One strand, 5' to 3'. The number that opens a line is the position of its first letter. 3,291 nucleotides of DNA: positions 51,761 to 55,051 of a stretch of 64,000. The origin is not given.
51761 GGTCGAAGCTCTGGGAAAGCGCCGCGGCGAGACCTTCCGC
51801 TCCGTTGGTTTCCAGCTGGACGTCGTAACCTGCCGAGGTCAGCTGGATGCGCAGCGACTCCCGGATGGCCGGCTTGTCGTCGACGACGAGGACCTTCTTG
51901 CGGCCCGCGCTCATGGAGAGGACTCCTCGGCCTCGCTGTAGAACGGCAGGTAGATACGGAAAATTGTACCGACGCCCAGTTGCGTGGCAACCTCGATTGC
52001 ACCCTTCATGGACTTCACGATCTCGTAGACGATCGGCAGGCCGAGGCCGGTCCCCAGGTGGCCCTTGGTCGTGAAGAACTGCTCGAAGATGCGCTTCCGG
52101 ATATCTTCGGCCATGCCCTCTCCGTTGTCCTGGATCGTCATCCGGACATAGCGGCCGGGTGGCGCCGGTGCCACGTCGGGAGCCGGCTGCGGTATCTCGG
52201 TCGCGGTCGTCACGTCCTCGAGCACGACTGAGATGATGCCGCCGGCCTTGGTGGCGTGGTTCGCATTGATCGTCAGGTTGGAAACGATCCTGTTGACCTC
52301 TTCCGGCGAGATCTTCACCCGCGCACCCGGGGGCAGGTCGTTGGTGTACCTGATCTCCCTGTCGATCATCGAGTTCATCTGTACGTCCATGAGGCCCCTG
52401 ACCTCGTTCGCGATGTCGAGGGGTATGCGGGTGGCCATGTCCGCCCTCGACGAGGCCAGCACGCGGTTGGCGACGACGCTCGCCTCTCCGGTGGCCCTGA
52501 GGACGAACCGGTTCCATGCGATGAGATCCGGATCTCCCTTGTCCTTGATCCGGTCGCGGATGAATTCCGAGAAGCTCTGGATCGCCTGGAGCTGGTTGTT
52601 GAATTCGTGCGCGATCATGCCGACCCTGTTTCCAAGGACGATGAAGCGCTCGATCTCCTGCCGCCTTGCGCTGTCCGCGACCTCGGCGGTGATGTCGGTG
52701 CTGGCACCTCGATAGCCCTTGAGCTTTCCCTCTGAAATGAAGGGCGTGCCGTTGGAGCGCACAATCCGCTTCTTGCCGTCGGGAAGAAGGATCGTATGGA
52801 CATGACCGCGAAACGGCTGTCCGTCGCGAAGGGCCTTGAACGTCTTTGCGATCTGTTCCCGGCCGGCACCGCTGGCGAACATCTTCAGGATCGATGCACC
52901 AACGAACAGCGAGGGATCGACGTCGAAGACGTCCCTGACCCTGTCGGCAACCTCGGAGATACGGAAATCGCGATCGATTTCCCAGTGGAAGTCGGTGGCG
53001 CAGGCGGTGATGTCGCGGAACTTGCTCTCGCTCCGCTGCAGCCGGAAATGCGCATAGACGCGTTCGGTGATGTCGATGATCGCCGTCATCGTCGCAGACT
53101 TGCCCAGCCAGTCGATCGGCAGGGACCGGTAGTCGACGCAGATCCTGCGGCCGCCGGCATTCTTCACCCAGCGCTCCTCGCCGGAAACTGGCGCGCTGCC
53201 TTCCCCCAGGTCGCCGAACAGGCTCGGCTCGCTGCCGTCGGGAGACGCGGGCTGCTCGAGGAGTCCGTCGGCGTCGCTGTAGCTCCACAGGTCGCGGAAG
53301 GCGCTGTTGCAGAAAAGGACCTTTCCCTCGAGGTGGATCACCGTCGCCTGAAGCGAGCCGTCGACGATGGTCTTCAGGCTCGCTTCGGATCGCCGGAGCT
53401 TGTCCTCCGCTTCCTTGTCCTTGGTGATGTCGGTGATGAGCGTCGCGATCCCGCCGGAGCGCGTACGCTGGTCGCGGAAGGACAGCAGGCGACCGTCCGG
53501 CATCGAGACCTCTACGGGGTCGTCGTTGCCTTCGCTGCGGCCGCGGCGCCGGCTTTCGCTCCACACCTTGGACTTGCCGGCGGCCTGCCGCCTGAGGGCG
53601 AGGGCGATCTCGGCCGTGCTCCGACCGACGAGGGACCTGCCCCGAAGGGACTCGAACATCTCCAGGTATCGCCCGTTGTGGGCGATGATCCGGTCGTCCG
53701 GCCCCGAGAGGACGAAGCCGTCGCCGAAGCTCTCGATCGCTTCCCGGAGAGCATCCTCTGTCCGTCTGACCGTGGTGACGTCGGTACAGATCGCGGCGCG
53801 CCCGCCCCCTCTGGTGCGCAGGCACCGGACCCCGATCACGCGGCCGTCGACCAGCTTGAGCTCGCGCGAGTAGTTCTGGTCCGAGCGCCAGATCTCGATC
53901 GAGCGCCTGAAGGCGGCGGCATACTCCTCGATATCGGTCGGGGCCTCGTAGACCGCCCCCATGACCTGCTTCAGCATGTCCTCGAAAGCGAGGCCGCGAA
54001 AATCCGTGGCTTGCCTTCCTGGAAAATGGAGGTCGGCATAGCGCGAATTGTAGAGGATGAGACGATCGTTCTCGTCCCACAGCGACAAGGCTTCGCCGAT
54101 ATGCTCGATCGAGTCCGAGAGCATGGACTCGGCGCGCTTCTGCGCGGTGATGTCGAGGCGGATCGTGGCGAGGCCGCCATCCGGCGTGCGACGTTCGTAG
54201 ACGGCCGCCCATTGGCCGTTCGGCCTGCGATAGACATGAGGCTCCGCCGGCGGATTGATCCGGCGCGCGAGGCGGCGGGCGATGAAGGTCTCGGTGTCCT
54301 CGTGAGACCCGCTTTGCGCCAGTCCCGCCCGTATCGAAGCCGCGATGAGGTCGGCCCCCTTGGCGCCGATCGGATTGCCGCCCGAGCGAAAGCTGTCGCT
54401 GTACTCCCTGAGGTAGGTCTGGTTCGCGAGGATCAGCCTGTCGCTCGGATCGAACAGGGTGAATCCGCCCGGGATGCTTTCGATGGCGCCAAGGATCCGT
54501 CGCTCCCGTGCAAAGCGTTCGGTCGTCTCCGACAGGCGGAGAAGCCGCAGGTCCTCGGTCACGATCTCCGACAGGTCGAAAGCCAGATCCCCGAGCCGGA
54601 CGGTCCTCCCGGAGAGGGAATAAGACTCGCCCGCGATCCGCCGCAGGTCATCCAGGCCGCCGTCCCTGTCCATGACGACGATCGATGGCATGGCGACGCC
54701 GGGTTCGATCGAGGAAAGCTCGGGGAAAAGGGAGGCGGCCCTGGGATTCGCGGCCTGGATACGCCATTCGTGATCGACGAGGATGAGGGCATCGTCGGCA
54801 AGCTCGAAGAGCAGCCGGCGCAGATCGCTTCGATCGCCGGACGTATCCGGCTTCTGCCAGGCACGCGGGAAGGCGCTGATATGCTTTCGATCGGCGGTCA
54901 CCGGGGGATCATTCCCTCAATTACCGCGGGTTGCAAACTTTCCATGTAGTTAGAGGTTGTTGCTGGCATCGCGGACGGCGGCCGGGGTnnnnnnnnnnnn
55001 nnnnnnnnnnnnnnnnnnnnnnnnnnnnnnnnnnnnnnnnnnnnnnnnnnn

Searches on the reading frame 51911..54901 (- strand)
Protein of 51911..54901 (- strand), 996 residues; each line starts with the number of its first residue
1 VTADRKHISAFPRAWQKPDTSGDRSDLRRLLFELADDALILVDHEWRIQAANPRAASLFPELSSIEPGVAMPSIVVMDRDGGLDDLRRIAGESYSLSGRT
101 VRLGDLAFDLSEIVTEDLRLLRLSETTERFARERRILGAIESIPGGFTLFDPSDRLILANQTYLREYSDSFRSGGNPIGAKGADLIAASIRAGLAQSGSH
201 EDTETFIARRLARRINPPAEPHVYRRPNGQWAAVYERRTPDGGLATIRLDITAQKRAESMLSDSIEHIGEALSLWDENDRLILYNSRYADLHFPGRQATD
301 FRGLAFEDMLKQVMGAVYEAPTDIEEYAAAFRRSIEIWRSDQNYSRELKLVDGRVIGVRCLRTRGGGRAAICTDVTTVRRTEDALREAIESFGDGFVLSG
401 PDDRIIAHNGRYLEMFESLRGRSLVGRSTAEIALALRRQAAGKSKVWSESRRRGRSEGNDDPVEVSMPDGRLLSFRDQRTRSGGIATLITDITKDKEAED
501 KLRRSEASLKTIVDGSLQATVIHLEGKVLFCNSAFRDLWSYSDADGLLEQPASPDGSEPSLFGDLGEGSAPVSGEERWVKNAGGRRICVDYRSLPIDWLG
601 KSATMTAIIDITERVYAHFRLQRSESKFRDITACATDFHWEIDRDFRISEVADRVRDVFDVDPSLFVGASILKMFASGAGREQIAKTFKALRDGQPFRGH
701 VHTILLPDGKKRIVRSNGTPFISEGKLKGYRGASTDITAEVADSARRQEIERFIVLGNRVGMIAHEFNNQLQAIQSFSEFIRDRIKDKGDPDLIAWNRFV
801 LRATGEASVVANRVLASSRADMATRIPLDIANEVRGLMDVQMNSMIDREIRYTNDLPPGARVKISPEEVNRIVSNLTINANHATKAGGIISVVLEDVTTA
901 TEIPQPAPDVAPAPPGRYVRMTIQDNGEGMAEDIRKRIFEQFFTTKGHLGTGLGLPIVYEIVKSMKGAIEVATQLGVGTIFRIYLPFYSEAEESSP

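Call 5: search_protein_families(library=pfam, proteins=[window:51911-54901:-], max_evalue=0.01)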
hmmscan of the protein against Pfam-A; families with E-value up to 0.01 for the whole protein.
window:51911-54901:- (996 aa): 7 families
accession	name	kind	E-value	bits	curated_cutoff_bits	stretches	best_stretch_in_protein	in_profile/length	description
PF12860.13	PAS_7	-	3.5e-42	143.6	27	3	265-382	1-114/115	PAS fold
PF08448.16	PAS_4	-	2.3e-20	73.3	23.1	2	642-741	11-109/110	PAS fold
PF02518.31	HATPase_c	-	7.9e-19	68.6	26.4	1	867-987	4-109/111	Histidine kinase-, DNA gyrase B-, and HSP90-like ATPase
PF13188.13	PAS_8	-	3.1e-17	62.2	21.8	0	29-59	4-34/65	PAS domain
PF13426.13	PAS_9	-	6.2e-10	39.7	27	0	642-739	7-103/103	PAS domain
PF00989.32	PAS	-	1.2e-07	32.2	22.6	0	635-729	10-105/113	PAS fold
PF08447.18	PAS_3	-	0.0011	19.6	25.6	0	651-730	4-85/89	PAS fold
